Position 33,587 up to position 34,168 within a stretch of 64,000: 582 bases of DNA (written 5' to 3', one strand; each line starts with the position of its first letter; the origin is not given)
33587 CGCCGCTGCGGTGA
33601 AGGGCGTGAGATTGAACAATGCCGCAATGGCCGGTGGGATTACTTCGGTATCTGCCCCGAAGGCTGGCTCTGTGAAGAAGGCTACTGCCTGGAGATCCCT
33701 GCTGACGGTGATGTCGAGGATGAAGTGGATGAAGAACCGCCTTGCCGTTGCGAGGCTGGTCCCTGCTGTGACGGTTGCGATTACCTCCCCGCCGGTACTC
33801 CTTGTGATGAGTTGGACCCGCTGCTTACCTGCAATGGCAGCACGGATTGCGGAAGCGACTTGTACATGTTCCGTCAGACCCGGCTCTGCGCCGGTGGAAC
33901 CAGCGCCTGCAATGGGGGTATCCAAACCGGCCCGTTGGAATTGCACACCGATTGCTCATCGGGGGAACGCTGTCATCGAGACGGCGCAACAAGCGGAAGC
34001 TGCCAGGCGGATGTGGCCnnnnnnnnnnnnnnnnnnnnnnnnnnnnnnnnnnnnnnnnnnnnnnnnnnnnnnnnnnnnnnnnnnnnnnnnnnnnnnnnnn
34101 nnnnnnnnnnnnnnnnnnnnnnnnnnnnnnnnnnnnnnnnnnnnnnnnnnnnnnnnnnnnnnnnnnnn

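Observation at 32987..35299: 770-aa lipoprotein with four tandem ~95-aa disintegrin-like modules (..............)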

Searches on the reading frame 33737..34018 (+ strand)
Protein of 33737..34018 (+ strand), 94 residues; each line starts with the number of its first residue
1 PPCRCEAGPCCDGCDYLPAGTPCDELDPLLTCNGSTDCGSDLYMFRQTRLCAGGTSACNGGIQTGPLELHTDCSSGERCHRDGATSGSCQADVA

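Call 7: search_protein_families(library=pfam, proteins=[window:33737-34018:+], max_evalue=10)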
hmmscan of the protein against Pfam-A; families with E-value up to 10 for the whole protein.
seq(94 aa): 1 family
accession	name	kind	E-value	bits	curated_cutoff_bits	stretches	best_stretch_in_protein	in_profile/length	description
PF23089.2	ELAPOR1_C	-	0.091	12.9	27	1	42-56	17-31/37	ELAPOR1-like, C-terminal domain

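Call 13: search_solved_structures(query=A1, max_evalue=10, show_alignments=5)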
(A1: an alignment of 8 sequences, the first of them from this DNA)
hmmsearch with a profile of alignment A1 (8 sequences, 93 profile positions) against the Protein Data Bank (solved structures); distinct sequences matched with E-value up to 10: 35.
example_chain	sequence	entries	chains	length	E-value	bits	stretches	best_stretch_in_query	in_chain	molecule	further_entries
6lsq_A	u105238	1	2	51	0.00079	23.4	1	4-26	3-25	Disintegrin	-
1tej_A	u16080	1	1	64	0.0017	22.3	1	4-25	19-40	disintegrin chain A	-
1ro3_A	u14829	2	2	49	0.0018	22.2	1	4-26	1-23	Disintegrin echistatin | Metalloproteinase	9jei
1rmr_A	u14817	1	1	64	0.0018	22.2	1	4-25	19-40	Disintegrin schistatin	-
2ech_A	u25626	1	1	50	0.0018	22.2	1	4-26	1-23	ECHISTATIN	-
1z1x_A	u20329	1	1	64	0.0061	20.5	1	4-26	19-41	disintegrin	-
2mop_1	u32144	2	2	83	0.0075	20.2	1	3-24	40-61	Disintegrin bitistatin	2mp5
8s9e_A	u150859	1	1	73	0.01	19.8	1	3-28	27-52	Disintegrin jarastatin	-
1l3x_A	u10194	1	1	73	0.012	19.5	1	3-27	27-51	platelet aggregation inhibitor disintegrin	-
3c05_A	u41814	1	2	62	0.013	19.4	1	3-35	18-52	Disintegrin acostatin alpha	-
1tej_B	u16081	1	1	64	0.024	18.6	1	4-26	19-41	disintegrin chain B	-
1fvl_A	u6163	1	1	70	0.026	18.5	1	3-25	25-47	FLAVORIDIN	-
9lt3_C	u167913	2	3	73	0.033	18.2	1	3-27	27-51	Zinc metalloproteinase/disintegrin PMMP-2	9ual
4r5r_A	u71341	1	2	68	0.036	18.1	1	3-24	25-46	Disintegrin rhodostomin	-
3c05_B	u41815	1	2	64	0.037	18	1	3-27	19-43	Disintegrin acostatin-beta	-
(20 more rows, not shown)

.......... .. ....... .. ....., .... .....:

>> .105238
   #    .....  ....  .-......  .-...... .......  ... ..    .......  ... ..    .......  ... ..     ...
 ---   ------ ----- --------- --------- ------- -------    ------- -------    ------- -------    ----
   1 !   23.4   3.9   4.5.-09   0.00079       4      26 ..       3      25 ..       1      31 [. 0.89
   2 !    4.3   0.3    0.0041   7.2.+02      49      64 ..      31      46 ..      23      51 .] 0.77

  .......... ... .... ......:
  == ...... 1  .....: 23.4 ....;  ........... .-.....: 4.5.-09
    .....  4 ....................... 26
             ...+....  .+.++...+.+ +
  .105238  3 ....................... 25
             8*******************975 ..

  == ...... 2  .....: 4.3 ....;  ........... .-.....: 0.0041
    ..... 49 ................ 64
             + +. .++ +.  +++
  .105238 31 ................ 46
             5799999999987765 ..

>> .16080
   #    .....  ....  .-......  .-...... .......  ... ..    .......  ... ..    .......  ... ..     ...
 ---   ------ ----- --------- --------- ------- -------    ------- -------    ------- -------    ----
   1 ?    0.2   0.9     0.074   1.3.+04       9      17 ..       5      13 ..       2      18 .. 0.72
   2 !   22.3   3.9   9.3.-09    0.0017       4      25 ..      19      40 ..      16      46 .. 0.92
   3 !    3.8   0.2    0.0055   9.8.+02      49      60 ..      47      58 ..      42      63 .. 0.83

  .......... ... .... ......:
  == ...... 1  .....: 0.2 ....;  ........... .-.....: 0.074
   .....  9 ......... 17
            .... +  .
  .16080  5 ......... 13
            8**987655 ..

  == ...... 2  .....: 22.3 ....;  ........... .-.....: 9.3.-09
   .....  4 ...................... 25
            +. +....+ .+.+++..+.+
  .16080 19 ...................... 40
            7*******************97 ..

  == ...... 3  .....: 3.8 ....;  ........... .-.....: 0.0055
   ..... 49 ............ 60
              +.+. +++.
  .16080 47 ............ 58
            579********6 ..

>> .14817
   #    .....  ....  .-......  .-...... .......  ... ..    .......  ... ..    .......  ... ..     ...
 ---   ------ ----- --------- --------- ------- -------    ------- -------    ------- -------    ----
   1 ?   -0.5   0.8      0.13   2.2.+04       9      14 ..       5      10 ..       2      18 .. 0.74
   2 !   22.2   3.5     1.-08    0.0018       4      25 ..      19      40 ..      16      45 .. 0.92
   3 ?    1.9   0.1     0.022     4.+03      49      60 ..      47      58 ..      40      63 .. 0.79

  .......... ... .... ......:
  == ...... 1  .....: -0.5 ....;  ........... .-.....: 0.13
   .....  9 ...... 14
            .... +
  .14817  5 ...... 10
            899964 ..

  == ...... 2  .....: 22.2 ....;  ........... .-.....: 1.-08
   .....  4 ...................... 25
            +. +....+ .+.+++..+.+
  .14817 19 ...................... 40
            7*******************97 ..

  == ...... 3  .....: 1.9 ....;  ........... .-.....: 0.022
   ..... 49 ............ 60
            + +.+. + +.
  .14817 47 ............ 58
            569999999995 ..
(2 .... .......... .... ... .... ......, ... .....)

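Call 16: find_homologous_proteins(query=A1, max_evalue=0.01)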
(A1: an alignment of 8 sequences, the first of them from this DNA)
Query A1 (8 sequences): 50 candidates shared short words with the query, none scored E <= 0.01.

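Call 21: predict_structure(alignment_id=A1)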
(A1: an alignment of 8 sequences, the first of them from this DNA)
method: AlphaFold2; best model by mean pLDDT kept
length: 94 residues; sequences in the alignment: 8
mean_pLDDT: 89.8   pTM: 0.70
mean pLDDT of the five models: 89.8, 89.5, 88.6, 86.4, 84.6
residues with pLDDT >= 90: 64; 70-90: 26; 50-70: 4; < 50: 0
segments of 3 or more residues with pLDDT < 50: none
pLDDT, mean of each block of 10 residues (from residue 1): 89 95 95 82 95 95 94 89 81 72
secondary structure, 60 per line:
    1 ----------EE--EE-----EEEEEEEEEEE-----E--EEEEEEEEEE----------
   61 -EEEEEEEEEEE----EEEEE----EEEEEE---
elements in order: E22-32 E41-50 E62-72 E77-81 E86-91

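Call 24: fold_search(model_id=the predicted structure, library=pdb)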
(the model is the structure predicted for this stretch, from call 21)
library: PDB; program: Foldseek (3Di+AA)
matches with E <= 10: 57; with E <= 0.001: 0
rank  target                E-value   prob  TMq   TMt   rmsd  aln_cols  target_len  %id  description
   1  3c05_A                7.3e-01  0.96  0.36  0.55   7.5        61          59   24  Crystal structure of Acostatin from Agkistrodon Contortrix Contortrix (released 2008-04-29)
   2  6of8_A                1.4e+00  0.04  0.16  0.14  10.3        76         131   17  Structure of Thr354Asn, Glu355Gln, Thr412Asn, Ile414Met, Ile464His, and Phe467Met mutant human CamKII-alpha hub domain (released 2019-04-17)
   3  2ux0_F                1.6e+00  0.03  0.16  0.13   8.8        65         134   20  Structure of the oligomerisation domain of calcium-calmodulin dependent protein kinase II gamma (released 2007-04-10)
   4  7urw_G                1.7e+00  0.03  0.16  0.13   8.8        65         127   20  Tetradecameric hub domain of CaMKII beta (released 2022-05-11)
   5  2ux0_B                1.7e+00  0.03  0.16  0.13   8.8        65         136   20  Structure of the oligomerisation domain of calcium-calmodulin dependent protein kinase II gamma (released 2007-04-10)
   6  2ux0_E                1.9e+00  0.03  0.16  0.13   8.8        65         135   20  Structure of the oligomerisation domain of calcium-calmodulin dependent protein kinase II gamma (released 2007-04-10)
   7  7ury_A                2.0e+00  0.03  0.17  0.13   9.7        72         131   19  Tetradecameric hub domain of CaMKII beta (released 2022-05-11)
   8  2ux0_D                2.3e+00  0.03  0.16  0.13   9.7        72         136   19  Structure of the oligomerisation domain of calcium-calmodulin dependent protein kinase II gamma (released 2007-04-10)
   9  7urw_A                2.4e+00  0.03  0.16  0.13   8.8        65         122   20  Tetradecameric hub domain of CaMKII beta (released 2022-05-11)
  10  7urw_E                2.5e+00  0.02  0.16  0.13   9.7        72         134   19  Tetradecameric hub domain of CaMKII beta (released 2022-05-11)
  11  2ux0_A                2.5e+00  0.02  0.16  0.13   9.8        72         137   19  Structure of the oligomerisation domain of calcium-calmodulin dependent protein kinase II gamma (released 2007-04-10)
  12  7ury_B                2.5e+00  0.02  0.14  0.14  11.6        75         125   19  Tetradecameric hub domain of CaMKII beta (released 2022-05-11)
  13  7rec_A                2.7e+00  0.03  0.16  0.14   8.8        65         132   18  Structure of Thr354Asn, Glu355Gln, Thr412Asn, Ile414Met, Ile464His, and Phe467Met mutant human CaMKII alpha hub bound  (released 2021-07-21)
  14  7ury_D                2.8e+00  0.02  0.17  0.13   9.7        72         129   19  Tetradecameric hub domain of CaMKII beta (released 2022-05-11)
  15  7ury_F                2.8e+00  0.02  0.17  0.13   9.7        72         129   19  Tetradecameric hub domain of CaMKII beta (released 2022-05-11)
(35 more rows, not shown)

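Call 25: search_protein_representatives(alignment_id=A1)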
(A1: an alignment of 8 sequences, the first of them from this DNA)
Query: 8 sequences, 93 profile positions. Proteins with E-value up to 0.001 (for the whole library): 592; up to 1e-10: 267; up to 1e-30: 34. The best 150 are listed.
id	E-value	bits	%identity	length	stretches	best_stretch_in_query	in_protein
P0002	1.5e-112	384.8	-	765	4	1-92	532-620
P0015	3.4e-96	332.3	-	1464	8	1-91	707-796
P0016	1.1e-90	314.7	-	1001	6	3-87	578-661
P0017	9.8e-74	260.3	-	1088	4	1-92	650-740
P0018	9.5e-60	215.5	-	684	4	4-90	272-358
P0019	1.3e-59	215.1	-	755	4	3-91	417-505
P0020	3.6e-55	200.8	-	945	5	4-91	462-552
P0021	6.3e-55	200.0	-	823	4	2-89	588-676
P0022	3.4e-54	197.7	-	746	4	1-90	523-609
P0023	3.7e-52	191.2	-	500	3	1-90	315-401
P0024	1.2e-51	189.5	-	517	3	3-88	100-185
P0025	1.9e-51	188.9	-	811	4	1-90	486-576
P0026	4.1e-51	187.8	-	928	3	1-89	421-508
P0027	5.1e-51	187.5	-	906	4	3-91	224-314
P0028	1.2e-48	179.9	-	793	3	2-89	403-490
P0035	3.1e-37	143.3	-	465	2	2-88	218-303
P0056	4.6e-28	113.9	-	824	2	2-90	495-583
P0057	6.8e-28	113.4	-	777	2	3-90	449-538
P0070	5.2e-25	104.1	-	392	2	2-84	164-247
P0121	2.3e-16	76.4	-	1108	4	6-89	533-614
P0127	6.3e-16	75.0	-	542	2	3-76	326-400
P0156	7.6e-15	71.6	-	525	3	3-92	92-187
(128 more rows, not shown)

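Call 30: search_solved_structures(query=A2, max_evalue=10, show_alignments=4)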
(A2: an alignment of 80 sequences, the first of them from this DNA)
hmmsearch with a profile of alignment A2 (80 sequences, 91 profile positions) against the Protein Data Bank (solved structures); distinct sequences matched with E-value up to 10: 33.
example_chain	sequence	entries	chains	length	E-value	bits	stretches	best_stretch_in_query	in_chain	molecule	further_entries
2w9u_A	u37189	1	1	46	0.0038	20.9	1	3-39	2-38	SHORT DISINTEGRIN JERDOSTATIN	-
3c05_A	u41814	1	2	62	0.0042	20.8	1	3-37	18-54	Disintegrin acostatin alpha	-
2w9o_A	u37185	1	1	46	0.0042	20.8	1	3-39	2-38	SHORT DISINTEGRIN JERDOSTATIN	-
6lsq_A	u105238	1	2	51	0.0053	20.5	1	4-39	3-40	Disintegrin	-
2w9w_A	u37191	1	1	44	0.0064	20.2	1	3-39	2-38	SHORT DISINTEGRIN JERDOSTATIN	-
2w9v_A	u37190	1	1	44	0.0071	20.1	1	3-39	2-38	SHORT DISINTEGRIN JERDOSTATIN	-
2ech_A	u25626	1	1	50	0.0076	20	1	4-39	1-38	ECHISTATIN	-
1ro3_A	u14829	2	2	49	0.0093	19.7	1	4-39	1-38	Disintegrin echistatin | Metalloproteinase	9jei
1mpz_A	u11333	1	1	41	0.012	19.3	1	5-39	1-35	Obtustatin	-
1z1x_A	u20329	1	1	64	0.014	19.2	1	3-26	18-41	disintegrin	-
1tej_B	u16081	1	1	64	0.014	19.1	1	3-26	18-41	disintegrin chain B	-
1l3x_A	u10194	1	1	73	0.017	18.9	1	3-26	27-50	platelet aggregation inhibitor disintegrin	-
1rmr_A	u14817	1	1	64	0.024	18.3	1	3-26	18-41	Disintegrin schistatin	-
1j2l_A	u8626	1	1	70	0.029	18.1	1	3-24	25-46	Disintegrin triflavin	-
1tej_A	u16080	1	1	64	0.051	17.3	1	4-26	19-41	disintegrin chain A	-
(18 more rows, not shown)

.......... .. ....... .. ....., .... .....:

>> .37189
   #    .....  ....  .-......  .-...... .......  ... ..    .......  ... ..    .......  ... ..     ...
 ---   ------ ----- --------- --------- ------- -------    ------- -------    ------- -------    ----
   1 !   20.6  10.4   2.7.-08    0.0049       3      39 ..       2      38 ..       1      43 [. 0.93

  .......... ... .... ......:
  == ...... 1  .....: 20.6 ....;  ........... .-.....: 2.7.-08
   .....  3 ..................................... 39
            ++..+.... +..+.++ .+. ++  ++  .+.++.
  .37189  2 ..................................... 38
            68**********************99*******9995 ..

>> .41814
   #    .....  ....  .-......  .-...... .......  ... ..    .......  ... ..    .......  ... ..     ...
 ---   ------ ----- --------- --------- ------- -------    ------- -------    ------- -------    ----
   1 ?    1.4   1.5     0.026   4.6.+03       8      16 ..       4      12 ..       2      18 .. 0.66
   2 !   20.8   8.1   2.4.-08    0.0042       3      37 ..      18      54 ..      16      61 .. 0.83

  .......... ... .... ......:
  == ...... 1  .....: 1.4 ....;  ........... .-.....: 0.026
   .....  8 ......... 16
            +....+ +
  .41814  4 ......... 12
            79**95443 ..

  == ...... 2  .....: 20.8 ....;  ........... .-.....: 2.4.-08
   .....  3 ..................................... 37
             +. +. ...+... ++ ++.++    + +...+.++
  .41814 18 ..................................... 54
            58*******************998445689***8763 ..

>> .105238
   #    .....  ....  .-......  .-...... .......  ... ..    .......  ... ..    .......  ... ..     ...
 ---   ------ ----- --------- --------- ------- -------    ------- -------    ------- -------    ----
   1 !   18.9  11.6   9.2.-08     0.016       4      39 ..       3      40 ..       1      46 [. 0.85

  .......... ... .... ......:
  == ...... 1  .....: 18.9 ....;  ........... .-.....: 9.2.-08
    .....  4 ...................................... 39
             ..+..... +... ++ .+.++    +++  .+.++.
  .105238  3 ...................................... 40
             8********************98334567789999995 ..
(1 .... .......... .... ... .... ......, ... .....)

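Call 31: search_protein_families(library=pfam, alignment_id=A2, max_evalue=1)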
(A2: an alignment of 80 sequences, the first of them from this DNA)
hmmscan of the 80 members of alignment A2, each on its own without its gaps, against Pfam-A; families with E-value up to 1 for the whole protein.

A. member 1, seq(94 aa): 1 family
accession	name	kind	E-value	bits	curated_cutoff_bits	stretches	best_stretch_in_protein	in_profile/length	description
PF23089.2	ELAPOR1_C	-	0.091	12.9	27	1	42-56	17-31/37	ELAPOR1-like, C-terminal domain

B. families by the number of members that match (of 80 scanned): 13 families
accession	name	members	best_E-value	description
PF00200.28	Disintegrin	9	0.0035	Disintegrin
PF23223.1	zf-C2H2_ZNF462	3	0.0013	Zinc finger protein 462, C2H2 zinc finger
PF21164.2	Dumpy_DPY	2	0.028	Dumpy, DPY module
PF16708.10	LppA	1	0.0028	Lipoprotein confined to pathogenic Mycobacterium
PF21726.2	DUF6862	1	0.01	Family of unknown function (DUF6862)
PF23416.1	DUF7107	1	0.019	Domain of unknown function (DUF7107)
PF09227.15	Bubble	1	0.024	Bubble protein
PF17412.7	VraX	1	0.054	Family of unknown function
PF14169.11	YdjO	1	0.07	Cold-inducible protein YdjO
PF23089.2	ELAPOR1_C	1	0.091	ELAPOR1-like, C-terminal domain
PF16466.10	DUF5047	1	0.11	Domain of unknown function (DUF5047)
PF12154.13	HCMVantigenic_N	1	0.12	Glycoprotein B N-terminal antigenic domain of HCMV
PF04706.18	Dickkopf_N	1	0.32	Dickkopf N-terminal cysteine-rich region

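Call 42: search_protein_families(library=pfam, alignment_id=A3, max_evalue=0.001)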
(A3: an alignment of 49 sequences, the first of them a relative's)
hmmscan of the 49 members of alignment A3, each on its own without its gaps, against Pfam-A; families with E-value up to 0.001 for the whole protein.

A. member 1, P0017 (1088 aa): 0 families

B. families by the number of members that match (of 49 scanned): 47 families (the first 25 are shown)
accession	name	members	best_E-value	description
PF24517.2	CBM96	4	5.9e-16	Carbohydrate-binding module family 96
PF07603.17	Lcl_C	3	2.1e-52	Lcl C-terminal domain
PF11617.13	Cu-binding_MopE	3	1.5e-21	Putative metal-binding motif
PF13365.12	Trypsin_2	3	6.3e-16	Trypsin-like peptidase domain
PF03781.23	FGE-sulfatase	2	7.4e-39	Sulfatase-modifying factor enzyme 1-like domain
PF00089.32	Trypsin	2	4.7e-17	Trypsin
PF00404.24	Dockerin_1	2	2.6e-08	Dockerin type I domain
PF22544.2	HYDIN_VesB_CFA65-like_Ig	2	7.4e-06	HYDIN/CFA65/VesB-like, Ig-like domain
PF13583.11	Reprolysin_4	2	3.7e-05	Metallo-peptidase family M12B Reprolysin-like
PF14312.12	FG-GAP_2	1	1.7e-103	FG-GAP repeat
PF00082.27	Peptidase_S8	1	3.1e-53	Subtilase family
PF01640.23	Peptidase_C10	1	1.8e-46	Peptidase C10 family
PF18998.6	Flg_new_2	1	2.9e-23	Divergent InlB B-repeat domain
PF13385.13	Laminin_G_3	1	3.3e-21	Concanavalin A-like lectin/glucanases superfamily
PF18911.6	PKD_4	1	4.2e-20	PKD domain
PF00200.28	Disintegrin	1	3e-15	Disintegrin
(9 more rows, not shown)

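Call 44: search_protein_families(library=pfam, proteins=[P0035, P0056, P0057, P0015, P0016, P0018, P0020], max_evalue=0.01)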
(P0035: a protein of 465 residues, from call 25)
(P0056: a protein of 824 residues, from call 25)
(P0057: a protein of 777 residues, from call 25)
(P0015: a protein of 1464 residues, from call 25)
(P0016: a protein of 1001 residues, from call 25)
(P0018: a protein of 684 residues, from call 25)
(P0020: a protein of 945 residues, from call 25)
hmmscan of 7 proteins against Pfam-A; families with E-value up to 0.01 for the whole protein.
P0035 (465 aa): 3 families
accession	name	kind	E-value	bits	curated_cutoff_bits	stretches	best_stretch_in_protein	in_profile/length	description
PF00413.30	Peptidase_M10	-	3e-06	27.6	24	1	139-217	91-159/159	Matrixin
PF13583.11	Reprolysin_4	-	0.00088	19.4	22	1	159-189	136-163/203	Metallo-peptidase family M12B Reprolysin-like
PF13688.12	Reprolysin_5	-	0.0014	19.3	27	1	153-190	134-168/196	Metallo-peptidase family M12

P0056 (824 aa): 1 family
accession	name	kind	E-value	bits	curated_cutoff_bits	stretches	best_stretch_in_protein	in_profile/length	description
PF01400.30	Astacin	-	1.6e-34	119.7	22.5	1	149-300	1-150/189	Astacin (Peptidase family M12A)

P0057 (777 aa): 7 families
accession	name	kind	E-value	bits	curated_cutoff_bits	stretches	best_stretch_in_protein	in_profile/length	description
PF13688.12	Reprolysin_5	-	7.3e-08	33.3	27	1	161-313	33-187/196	Metallo-peptidase family M12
PF17957.7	Big_7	-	4.4e-06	27.7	24.1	1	349-422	4-67/70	Bacterial Ig domain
PF13582.12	Reprolysin_3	-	1.5e-05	25.9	22.4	1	161-271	8-123/123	Metallo-peptidase family M12B Reprolysin-like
PF13948.11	DUF4215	-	3.7e-05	24.4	27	1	42-90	4-47/47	Domain of unknown function (DUF4215)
PF13583.11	Reprolysin_4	-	3.7e-05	23.9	22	1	239-312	132-175/203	Metallo-peptidase family M12B Reprolysin-like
PF13574.12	Reprolysin_2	-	0.00068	20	27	1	258-328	129-186/195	Metallo-peptidase family M12B Reprolysin-like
PF05572.19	Peptidase_M43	-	0.0057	17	23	0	257-332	71-148/152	Pregnancy-associated plasma protein-A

P0015 (1464 aa): 1 family
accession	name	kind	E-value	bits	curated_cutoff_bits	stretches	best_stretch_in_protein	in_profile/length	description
PF20009.4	GEVED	-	3.4e-05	25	24.4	1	281-363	1-74/78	GEVED domain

P0016 (1001 aa): 2 families
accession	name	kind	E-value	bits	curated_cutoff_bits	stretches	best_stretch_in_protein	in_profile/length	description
PF01640.23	Peptidase_C10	-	1.9e-61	208.1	26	1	160-353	1-194/194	Peptidase C10 family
PF13734.11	Inhibitor_I69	-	3.1e-13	50.5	25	1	24-117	1-96/98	Spi protease inhibitor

P0018 (684 aa): 0 families

P0020 (945 aa): 4 families
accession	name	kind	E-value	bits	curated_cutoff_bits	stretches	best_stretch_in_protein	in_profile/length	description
PF25390.1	WD40_RLD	-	2.5e-90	303.8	150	2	559-830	91-345/363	RCC1-like domain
PF00415.24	RCC1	-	6.9e-79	260.7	21.7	7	631-684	1-50/50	Regulator of chromosome condensation (RCC1) repeat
PF13540.12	RCC1_2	-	4.5e-64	211.2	22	7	901-927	4-30/30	Regulator of chromosome condensation (RCC1) repeat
PF25384.1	Alsin_RLD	-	3.3e-16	60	100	2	672-762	223-312/405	Alsin RCC1-like domain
